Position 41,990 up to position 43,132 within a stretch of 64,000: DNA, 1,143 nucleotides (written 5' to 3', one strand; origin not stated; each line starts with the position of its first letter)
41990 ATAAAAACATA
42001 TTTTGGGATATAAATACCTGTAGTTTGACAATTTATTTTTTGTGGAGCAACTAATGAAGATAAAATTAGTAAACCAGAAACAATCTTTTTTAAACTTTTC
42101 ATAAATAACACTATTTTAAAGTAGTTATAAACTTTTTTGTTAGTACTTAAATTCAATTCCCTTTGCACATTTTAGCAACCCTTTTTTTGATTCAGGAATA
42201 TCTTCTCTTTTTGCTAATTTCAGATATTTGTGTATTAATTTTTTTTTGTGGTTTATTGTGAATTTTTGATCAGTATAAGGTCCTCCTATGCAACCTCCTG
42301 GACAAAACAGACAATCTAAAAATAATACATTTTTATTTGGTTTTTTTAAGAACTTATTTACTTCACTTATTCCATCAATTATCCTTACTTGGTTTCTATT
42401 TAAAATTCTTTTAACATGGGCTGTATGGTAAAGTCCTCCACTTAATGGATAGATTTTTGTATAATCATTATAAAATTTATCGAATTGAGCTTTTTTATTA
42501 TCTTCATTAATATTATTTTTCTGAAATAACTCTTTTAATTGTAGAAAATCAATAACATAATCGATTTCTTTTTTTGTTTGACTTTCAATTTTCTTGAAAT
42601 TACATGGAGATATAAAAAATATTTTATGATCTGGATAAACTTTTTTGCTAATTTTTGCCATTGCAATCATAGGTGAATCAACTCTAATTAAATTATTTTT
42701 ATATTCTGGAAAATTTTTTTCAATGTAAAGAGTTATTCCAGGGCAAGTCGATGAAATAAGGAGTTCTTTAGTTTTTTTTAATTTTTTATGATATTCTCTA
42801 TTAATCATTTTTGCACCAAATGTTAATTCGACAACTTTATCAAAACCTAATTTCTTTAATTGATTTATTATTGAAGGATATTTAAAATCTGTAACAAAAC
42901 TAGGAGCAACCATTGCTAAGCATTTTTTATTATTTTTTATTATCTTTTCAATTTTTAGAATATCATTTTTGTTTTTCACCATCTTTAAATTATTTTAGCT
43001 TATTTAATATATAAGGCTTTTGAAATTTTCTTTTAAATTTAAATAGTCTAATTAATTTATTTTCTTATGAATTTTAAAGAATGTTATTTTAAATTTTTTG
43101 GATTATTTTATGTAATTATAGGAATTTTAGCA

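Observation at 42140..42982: Ultra-small stand-alone [FeFe]-hydrogenase H-domain-like protein with an altered L1 motif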

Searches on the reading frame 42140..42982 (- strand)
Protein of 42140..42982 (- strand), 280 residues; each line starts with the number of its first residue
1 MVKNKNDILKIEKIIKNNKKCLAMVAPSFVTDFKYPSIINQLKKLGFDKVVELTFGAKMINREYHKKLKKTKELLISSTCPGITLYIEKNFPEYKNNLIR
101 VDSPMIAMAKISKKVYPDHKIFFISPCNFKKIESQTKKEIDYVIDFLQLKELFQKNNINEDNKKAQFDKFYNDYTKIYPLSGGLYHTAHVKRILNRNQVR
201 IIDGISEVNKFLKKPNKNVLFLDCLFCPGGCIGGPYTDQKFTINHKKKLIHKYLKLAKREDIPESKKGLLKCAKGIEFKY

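Call 3: search_protein_families(library=pfam, proteins=[window:42140-42982:-], max_evalue=1)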
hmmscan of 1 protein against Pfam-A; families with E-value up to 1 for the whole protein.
window:42140-42982:- (280 aa): 1 family
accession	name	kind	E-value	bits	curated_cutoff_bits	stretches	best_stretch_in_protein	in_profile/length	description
PF02906.19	Fe_hyd_lg_C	-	2.4e-41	142.4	22.1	1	19-235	1-245/245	Iron only hydrogenase large subunit, C-terminal domain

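Call 4: search_protein_families(library=ncbifam, proteins=[window:42140-42982:-], max_evalue=1)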
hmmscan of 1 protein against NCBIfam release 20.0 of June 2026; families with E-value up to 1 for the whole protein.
window:42140-42982:- (280 aa): 5 families
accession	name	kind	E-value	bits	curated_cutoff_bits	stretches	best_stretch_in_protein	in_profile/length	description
TIGR04105.1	FeFe_hydrog_B1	subfamily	2e-45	155.3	450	1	2-237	205-458/462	monomeric [FeFe] hydrogenase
TIGR02512.1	FeFe_hydrog_A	subfamily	2.4e-18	66.2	405.95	2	36-188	113-289/375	[FeFe] hydrogenase, group A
NF040763.1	FeFe_hydrog_A6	exception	5.9e-17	61.3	765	2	38-185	253-424/571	NADH-dependent [FeFe] hydrogenase, group A6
NF040762.1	Hydr_FeFe_Clost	exception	3.6e-12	45.7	900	2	38-144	252-378/572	ferredoxin hydrogenase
TIGR00039.1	6PTHBS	subfamily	0.042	14.1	125.5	0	131-157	36-62/124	6-pyruvoyl tetrahydropterin synthase/6-carboxytetrahydropterin synthase family protein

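Call 5: search_solved_structures(query=window:42140-42982:-, max_evalue=1, show_alignments=3)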
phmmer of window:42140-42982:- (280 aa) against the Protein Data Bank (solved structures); distinct sequences matched with E-value up to 1: 43.
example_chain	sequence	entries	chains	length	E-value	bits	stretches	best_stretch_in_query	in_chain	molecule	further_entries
7p5h_A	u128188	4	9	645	1.1e-19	74.1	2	5-171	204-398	Fe-hydrogenase, subunit alpha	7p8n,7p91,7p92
6gm4_A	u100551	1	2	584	4.3e-12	49.2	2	38-136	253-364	Iron hydrogenase 1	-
6gly_A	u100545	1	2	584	4.3e-12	49.2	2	38-136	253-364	Iron hydrogenase 1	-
6gm0_A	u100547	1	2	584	5.4e-12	48.8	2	38-136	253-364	Iron hydrogenase 1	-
1c4a_A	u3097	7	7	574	5.6e-12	48.8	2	38-136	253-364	PROTEIN (FE-ONLY HYDROGENASE) | PROTEIN (PERIPLASMIC HYDROGENASE 1) | Iron hydrogenase 1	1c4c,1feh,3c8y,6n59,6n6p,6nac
9rjo_A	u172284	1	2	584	5.7e-12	48.8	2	38-136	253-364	Iron hydrogenase 1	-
9rj9_A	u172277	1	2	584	5.8e-12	48.7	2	38-136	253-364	Iron hydrogenase 1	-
9rjq_A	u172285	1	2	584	5.8e-12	48.7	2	38-136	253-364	Iron hydrogenase 1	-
4xdd_A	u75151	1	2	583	5.9e-12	48.7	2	38-136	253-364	Iron hydrogenase 1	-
8cjy_A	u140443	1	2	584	5.9e-12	48.7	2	38-136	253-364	Iron hydrogenase 1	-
4xdc_A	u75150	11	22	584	5.9e-12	48.7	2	38-136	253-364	Iron hydrogenase 1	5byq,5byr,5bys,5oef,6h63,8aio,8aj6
6glz_A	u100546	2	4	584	6e-12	48.7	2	38-136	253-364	Iron hydrogenase 1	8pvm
6gm8_A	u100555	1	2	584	6.4e-12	48.6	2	38-136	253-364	Iron hydrogenase 1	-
5la3_A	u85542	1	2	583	7.2e-12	48.4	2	38-136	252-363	Iron hydrogenase 1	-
6gm3_A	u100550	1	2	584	7.4e-12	48.4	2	38-136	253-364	Iron hydrogenase 1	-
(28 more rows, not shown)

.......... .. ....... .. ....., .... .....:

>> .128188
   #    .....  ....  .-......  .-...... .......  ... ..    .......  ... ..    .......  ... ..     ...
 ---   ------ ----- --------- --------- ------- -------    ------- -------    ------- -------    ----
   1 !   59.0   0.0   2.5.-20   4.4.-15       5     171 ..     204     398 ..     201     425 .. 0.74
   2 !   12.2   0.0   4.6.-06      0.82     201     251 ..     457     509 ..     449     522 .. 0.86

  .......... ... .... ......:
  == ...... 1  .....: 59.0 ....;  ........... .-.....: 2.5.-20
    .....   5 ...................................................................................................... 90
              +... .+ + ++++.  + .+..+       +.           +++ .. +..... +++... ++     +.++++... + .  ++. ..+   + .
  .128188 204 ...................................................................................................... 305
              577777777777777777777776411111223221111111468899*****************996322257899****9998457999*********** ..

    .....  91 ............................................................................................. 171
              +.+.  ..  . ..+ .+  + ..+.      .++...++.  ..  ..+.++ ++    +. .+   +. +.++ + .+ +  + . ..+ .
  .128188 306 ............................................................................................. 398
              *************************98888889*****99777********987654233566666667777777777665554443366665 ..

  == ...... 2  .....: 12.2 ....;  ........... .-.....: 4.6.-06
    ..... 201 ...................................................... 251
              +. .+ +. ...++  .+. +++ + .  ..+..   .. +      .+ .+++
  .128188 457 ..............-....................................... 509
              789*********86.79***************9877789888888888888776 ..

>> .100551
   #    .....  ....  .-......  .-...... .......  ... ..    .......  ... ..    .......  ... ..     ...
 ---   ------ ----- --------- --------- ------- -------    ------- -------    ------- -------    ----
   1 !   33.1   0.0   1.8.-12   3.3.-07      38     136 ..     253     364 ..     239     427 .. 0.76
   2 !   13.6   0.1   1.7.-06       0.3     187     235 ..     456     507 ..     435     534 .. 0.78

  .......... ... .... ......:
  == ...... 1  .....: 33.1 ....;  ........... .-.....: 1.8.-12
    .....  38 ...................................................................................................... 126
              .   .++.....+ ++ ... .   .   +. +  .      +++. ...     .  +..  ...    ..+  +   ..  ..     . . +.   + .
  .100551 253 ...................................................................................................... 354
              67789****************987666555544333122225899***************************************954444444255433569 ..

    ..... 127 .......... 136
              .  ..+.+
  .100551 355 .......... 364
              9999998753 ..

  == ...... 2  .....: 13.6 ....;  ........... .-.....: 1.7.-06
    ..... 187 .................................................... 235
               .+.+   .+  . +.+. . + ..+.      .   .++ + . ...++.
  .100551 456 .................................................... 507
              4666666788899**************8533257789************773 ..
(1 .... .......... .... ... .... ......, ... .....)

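Call 7: find_homologous_proteins(query=window:42140-42982:-, max_evalue=0.00001)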
Query window:42140-42982:- (280 aa): 1168 proteins with E <= 0.00001 among 3975 candidates; the best 120 are listed.
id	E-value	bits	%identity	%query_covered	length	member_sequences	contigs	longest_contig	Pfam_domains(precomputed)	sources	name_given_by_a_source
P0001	1.2e-181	620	100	100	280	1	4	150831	PF02906.20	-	-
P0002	1.8e-156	537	85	100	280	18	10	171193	PF02906.20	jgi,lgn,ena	jgi:iron only hydrogenase large subunit-like protein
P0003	1.7e-154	531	84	100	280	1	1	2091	PF02906.20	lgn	-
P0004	9.5e-128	443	73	98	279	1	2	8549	PF02906.20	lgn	-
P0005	3.9e-123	428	70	100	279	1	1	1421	PF02906.20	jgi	jgi:iron only hydrogenase large subunit-like protein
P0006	9.0e-121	420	69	100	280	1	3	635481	PF02906.20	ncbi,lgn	-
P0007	1.3e-120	420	69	99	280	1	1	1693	PF02906.20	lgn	-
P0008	1.8e-120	419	68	99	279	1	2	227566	PF02906.20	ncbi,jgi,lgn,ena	-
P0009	3.2e-120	419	67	100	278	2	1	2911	PF02906.20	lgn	-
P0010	1.2e-119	417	68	98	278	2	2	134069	PF02906.20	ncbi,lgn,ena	-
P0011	7.5e-118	411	68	98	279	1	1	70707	PF02906.20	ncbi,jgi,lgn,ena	-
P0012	1.2e-115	404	67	98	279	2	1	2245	PF02906.20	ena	-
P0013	1.5e-115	403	67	99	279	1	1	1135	PF02906.20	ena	-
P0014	3.4e-115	402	67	98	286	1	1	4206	PF02906.20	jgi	jgi:iron only hydrogenase large subunit-like protein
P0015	8.9e-115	401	66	98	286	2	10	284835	PF02906.20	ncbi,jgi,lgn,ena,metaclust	metaclust:\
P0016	5.6e-114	398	64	99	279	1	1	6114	PF02906.20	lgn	-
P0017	2.5e-108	380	63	98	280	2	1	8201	PF02906.20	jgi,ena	jgi:iron only hydrogenase large subunit-like protein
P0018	1.1e-107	378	62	99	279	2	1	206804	PF02906.20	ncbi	ncbi:MAG: [Fe-Fe] hydrogenase large subunit C-terminal domain-containing protein [Candidatus Pacearc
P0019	1.8e-107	377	63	99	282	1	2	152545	PF02906.20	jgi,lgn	jgi:iron only hydrogenase large subunit-like protein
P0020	2.1e-107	377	62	99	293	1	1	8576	PF02906.20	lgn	-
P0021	1.2e-105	371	62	100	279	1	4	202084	PF02906.20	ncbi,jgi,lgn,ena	-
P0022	1.3e-105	371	61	98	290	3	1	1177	PF02906.20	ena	-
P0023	1.5e-105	370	63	98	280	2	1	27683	PF02906.20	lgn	-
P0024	2.7e-105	370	61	99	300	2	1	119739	PF02906.20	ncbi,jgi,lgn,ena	ncbi:MAG: [Fe-Fe] hydrogenase large subunit C-terminal domain-containing protein [Candidatus Pacearc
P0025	3.1e-105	369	62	98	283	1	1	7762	PF02906.20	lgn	-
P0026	6.2e-105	368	60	98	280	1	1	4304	PF02906.20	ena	-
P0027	8.0e-105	368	62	98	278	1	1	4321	PF02906.20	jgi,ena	-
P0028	9.0e-105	368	60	100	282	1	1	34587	PF02906.20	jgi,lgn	jgi:iron only hydrogenase large subunit-like protein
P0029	9.9e-105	368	62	99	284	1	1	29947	PF02906.20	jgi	jgi:iron only hydrogenase large subunit-like protein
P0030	2.1e-104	367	63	98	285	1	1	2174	PF02906.20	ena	-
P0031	2.4e-104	367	61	98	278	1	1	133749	PF02906.20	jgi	jgi:iron only hydrogenase large subunit-like protein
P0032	2.5e-104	366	61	99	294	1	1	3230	PF02906.20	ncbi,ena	-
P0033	3.2e-104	366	61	98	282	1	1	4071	PF02906.20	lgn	-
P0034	3.2e-104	366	61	93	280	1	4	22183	PF02906.20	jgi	jgi:iron only hydrogenase large subunit-like protein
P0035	4.5e-104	366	62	100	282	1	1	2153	PF02906.20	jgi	jgi:iron only hydrogenase large subunit-like protein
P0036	1.2e-103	364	64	93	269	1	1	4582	PF02906.20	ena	-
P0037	1.3e-103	364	63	93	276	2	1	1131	PF02906.20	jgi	jgi:iron only hydrogenase large subunit-like protein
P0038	2.1e-103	363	60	98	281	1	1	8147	PF02906.20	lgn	-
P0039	2.3e-103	363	60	98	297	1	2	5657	PF02906.20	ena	-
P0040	2.9e-103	363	62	98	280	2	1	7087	PF02906.20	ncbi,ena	-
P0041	3.0e-103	363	61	98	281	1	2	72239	PF02906.20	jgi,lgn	jgi:iron only hydrogenase large subunit-like protein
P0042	4.3e-103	362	65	93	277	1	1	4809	PF02906.20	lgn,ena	-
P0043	5.7e-103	362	62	98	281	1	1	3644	PF02906.20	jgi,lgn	-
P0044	7.1e-103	362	65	93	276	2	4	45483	PF02906.20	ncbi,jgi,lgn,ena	-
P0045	8.0e-103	362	60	99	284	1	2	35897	PF02906.20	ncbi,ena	-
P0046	9.0e-103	361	61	98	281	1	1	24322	PF02906.20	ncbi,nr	ncbi:hypothetical protein GOV13_05060 [Candidatus Pacearchaeota archaeon]|nr:hypothetical protein [C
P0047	1.1e-102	361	61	98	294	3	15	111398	PF02906.20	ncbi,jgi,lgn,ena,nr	ncbi:hypothetical protein HOD75_01880 [archaeon]|nr:hypothetical protein [archaeon] MBT4241627.1 hyp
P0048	1.1e-102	361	61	93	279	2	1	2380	PF02906.20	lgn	-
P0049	2.0e-102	360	59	98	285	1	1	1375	PF02906.20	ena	-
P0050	2.5e-102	360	59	98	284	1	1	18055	PF02906.20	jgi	jgi:iron only hydrogenase large subunit-like protein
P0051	2.9e-102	360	61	98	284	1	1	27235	PF02906.20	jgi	-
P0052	3.1e-102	360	61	98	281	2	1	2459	PF02906.20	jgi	-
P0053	4.0e-102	359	64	99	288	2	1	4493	PF02906.20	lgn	-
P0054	4.2e-102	359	60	99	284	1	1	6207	PF02906.20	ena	-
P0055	4.9e-102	359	61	98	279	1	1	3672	PF02906.20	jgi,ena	-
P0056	5.2e-102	359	61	99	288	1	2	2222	PF02906.20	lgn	-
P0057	9.6e-102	358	60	99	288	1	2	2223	PF02906.20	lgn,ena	-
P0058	1.0e-101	358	63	93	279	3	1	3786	PF02906.20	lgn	-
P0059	1.1e-101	358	62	96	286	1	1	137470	PF02906.20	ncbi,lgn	ncbi:MAG: [Fe-Fe] hydrogenase large subunit C-terminal domain-containing protein [archaeon]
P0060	1.1e-101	358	61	99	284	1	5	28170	PF02906.20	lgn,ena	-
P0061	1.3e-101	358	62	93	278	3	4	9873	PF02906.20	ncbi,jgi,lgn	jgi:iron only hydrogenase large subunit-like protein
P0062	1.4e-101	358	61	99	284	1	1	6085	PF02906.20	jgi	-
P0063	1.5e-101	357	61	98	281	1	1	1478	PF02906.20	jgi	-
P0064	1.7e-101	357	61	93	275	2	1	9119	PF02906.20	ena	-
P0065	1.7e-101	357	59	98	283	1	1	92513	PF02906.20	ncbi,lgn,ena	-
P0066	2.0e-101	357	61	98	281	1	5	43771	PF02906.20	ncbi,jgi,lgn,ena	-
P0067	2.1e-101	357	60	99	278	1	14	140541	PF02906.20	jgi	jgi:iron only hydrogenase large subunit-like protein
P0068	2.1e-101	357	63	93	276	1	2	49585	PF02906.20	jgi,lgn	jgi:iron only hydrogenase large subunit-like protein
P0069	2.3e-101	357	59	98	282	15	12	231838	PF02906.20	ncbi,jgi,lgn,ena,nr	ncbi:hypothetical protein HN935_03245 [archaeon]|jgi:iron only hydrogenase large subunit-like protei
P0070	2.9e-101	356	63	96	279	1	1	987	PF02906.20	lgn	-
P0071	3.2e-101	356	60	99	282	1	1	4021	PF02906.20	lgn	-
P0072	3.5e-101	356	62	93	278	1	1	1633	PF02906.20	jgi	jgi:iron only hydrogenase large subunit-like protein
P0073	3.7e-101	356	60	93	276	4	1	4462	PF02906.20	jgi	jgi:iron only hydrogenase large subunit-like protein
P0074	4.7e-101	356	62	98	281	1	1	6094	PF02906.20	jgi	jgi:iron only hydrogenase large subunit-like protein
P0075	4.7e-101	356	61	98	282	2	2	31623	PF02906.20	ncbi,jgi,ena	-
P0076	5.4e-101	356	63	93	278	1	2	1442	PF02906.20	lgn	-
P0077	6.0e-101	355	61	98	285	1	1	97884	PF02906.20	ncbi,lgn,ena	-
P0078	6.7e-101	355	60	100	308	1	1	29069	PF02906.20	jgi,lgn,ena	-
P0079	7.1e-101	355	58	98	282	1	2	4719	PF02906.20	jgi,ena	jgi:iron only hydrogenase large subunit-like protein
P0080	7.2e-101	355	59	99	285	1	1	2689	PF02906.20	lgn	-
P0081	7.7e-101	355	60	99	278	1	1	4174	PF02906.20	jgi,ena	-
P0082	8.0e-101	355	59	98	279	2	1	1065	PF02906.20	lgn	-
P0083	8.2e-101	355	63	93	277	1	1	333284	PF02906.20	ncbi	-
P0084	9.4e-101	355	59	98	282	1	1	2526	PF02906.20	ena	-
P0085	1.2e-100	354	59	98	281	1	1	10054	PF02906.20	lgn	-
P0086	1.2e-100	354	62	95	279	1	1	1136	PF02906.20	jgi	-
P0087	1.9e-100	354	58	99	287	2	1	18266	PF02906.20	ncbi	-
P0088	2.3e-100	353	60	93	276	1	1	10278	PF02906.20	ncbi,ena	-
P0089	2.7e-100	353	60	99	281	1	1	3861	PF02906.20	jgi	jgi:iron only hydrogenase large subunit-like protein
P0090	2.8e-100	353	62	93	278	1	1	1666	PF02906.20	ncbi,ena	ncbi:MAG: [Fe-Fe] hydrogenase large subunit C-terminal domain-containing protein [Nanoarchaeota arch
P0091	2.9e-100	353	63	98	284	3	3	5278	PF02906.20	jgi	jgi:iron only hydrogenase large subunit-like protein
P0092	3.0e-100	353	59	99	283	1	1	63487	PF02906.20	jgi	-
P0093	3.2e-100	353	63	93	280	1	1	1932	PF02906.20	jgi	jgi:iron only hydrogenase large subunit-like protein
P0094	3.2e-100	353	62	92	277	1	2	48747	PF02906.20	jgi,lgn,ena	-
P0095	3.2e-100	353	61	98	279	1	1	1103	PF02906.20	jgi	jgi:iron only hydrogenase large subunit-like protein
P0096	4.1e-100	353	61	93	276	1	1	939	PF02906.20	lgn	-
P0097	4.5e-100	353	63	99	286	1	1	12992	PF02906.20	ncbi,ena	-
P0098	5.4e-100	352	63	93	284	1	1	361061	PF02906.20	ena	-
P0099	5.4e-100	352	62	93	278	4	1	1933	PF02906.20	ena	-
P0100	5.7e-100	352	59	98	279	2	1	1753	PF02906.20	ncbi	-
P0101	6.0e-100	352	62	93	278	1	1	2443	PF02906.20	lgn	-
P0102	6.2e-100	352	63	92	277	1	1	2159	PF02906.20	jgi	-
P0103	8.0e-100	352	63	93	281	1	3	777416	PF02906.20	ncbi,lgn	-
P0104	8.1e-100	352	62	92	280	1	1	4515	PF02906.20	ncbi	-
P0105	8.4e-100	352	59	99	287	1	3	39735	PF02906.20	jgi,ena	jgi:iron only hydrogenase large subunit-like protein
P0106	8.8e-100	352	58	98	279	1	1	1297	PF02906.20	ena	-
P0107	9.9e-100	351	63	93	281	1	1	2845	PF02906.20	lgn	-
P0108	1.0e-99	351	61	98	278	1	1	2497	PF02906.20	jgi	jgi:iron only hydrogenase large subunit-like protein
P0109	1.0e-99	351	61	93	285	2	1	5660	PF02906.20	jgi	jgi:iron only hydrogenase large subunit-like protein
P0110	1.4e-99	351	65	93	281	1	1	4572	PF02906.20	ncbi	-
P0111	1.5e-99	351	63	93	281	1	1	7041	PF02906.20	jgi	jgi:iron only hydrogenase large subunit-like protein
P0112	1.5e-99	351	57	99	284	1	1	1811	PF02906.20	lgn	-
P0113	1.6e-99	351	59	99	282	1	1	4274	PF02906.20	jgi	jgi:iron only hydrogenase large subunit-like protein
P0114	2.4e-99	350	59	98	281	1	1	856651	PF02906.20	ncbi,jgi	ncbi:MAG: [Fe-Fe] hydrogenase large subunit C-terminal domain-containing protein [Candidatus Pacearc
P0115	2.4e-99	350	60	93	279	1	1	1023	PF02906.20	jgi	jgi:iron only hydrogenase large subunit-like protein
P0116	3.1e-99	350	60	98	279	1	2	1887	PF02906.20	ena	-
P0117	3.4e-99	350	61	93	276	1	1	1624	PF02906.20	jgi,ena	-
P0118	3.4e-99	350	57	98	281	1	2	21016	PF02906.20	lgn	-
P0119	3.4e-99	350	57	99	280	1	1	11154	PF02906.20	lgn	-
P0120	3.6e-99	350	61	98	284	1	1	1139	PF02906.20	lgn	-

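Call 24: find_related_loci(query=A1, collection=genome_contigs, flank=8000)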
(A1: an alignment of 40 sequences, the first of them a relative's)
Query A1 (280 aa) in genome_contigs; peptide patterns used: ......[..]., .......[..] (x = any residue, [..] = any of these).
260 stretches matched a pattern; 216 encode a relative of the query (tblastn E <= 1e-3); the best 80 are kept; 80 distinct loci.
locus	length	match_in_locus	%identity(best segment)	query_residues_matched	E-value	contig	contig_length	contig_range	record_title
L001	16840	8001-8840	85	1-280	2e-153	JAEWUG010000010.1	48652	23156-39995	MAG: Nanoarchaeota archaeon isolate OH_SDB_175 k127_729517, whole genome shotgun sequence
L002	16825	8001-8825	66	4-278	2e-120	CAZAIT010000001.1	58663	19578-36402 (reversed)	MAG TPA_asm: Candidatus Woesearchaeota archaeon isolate binchicken_co181_108 genome assembly, contig: NODE_540_length_58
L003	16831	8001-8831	68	4-280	1e-120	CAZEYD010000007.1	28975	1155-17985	MAG TPA_asm: Candidatus Woesearchaeota archaeon isolate binchicken_co47_27 genome assembly, contig: NODE_1017_length_289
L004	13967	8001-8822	68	5-278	1e-119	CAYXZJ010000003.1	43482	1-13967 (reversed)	MAG TPA_asm: Candidatus Woesearchaeota archaeon isolate binchicken_co154_275 genome assembly, contig: NODE_1022_length_4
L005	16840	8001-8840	69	1-280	2e-118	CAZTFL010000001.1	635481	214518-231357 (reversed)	MAG TPA_asm: Candidatus Woesearchaeota archaeon isolate SRP263991_co4_30 genome assembly, contig: NODE_1_length_635481_c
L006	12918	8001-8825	68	4-278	2e-116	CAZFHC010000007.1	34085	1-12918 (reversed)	MAG TPA_asm: Candidatus Woesearchaeota archaeon isolate SRP191223_co1_39 genome assembly, contig: NODE_941_length_34085_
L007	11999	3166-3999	67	2-280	1e-114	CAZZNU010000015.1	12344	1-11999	MAG TPA_asm: Candidatus Woesearchaeota archaeon isolate binchicken_co157_843 genome assembly, contig: NODE_12401_length_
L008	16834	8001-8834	62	4-280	5e-112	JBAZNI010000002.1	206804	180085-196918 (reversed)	MAG: Candidatus Pacearchaeota archaeon isolate SO_2017_LW4_63 scaffold_195_c1_LW137-91_2017, whole genome shotgun sequen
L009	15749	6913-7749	62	2-280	3e-111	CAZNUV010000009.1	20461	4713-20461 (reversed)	MAG TPA_asm: Candidatus Woesearchaeota archaeon isolate SRP178699_co1_41 genome assembly, contig: NODE_3140_length_20461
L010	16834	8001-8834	60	5-278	5e-109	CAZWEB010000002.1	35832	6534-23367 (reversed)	MAG TPA_asm: Candidatus Woesearchaeota archaeon isolate SRP178699_co1_446 genome assembly, contig: NODE_1157_length_3583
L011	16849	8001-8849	58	1-278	9e-107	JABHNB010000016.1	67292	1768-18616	MAG: archaeon isolate SI037S2_bin81 k141_365095, whole genome shotgun sequence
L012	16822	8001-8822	61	5-278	2e-106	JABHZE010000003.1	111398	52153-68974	MAG: archaeon isolate SI047_bin76 k141_768833, whole genome shotgun sequence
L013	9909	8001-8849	63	4-279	4e-106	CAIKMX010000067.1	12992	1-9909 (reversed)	uncultured archaeon isolate AlinenLipids_bin-4003 genome assembly, contig: bin-4003:67/70, whole genome shotgun sequence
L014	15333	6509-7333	59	5-278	7e-106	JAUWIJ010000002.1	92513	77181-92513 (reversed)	MAG: archaeon isolate CSMAG_2291 CSMAG_2291_k127_623738_length_92513_cov_61.0049, whole genome shotgun sequence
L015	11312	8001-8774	62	22-278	1e-105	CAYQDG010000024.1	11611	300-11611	MAG TPA_asm: Candidatus Woesearchaeota archaeon isolate binchicken_co13_305 genome assembly, contig: NODE_8765_length_11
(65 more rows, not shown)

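Call 33: predict_structure(alignment_id=A1)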
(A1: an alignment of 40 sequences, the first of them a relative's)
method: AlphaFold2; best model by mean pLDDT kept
length: 280 residues; sequences in the alignment: 40
mean_pLDDT: 86.3   pTM: 0.85
mean pLDDT of the five models: 86.3, 84.0, 82.9, 81.6, 79.8
residues with pLDDT >= 90: 149; 70-90: 100; 50-70: 29; < 50: 2
segments of 3 or more residues with pLDDT < 50: none
pLDDT, mean of each block of 10 residues (from residue 1): 83 89 93 94 96 83 86 90 93 94 90 92 90 88 95 97 86 55 72 87 94 95 91 88 91 82 55 69
secondary structure, 60 per line:
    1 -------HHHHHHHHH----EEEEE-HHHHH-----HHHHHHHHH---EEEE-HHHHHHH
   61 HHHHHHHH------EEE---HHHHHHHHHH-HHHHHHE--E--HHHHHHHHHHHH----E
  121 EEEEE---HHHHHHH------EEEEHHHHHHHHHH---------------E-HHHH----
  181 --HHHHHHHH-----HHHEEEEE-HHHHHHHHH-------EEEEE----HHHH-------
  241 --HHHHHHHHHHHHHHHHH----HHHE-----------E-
elements in order: H8-16 E21-25 H27-31 H37-45 E49-52 H54-68 E75-77 H81-90 H92-97 H104-115 E120-125 H129-135 E142-145 H146-155 H173-176 H183-190 E199-203 H205-213 E221-225 H230-233 H243-259
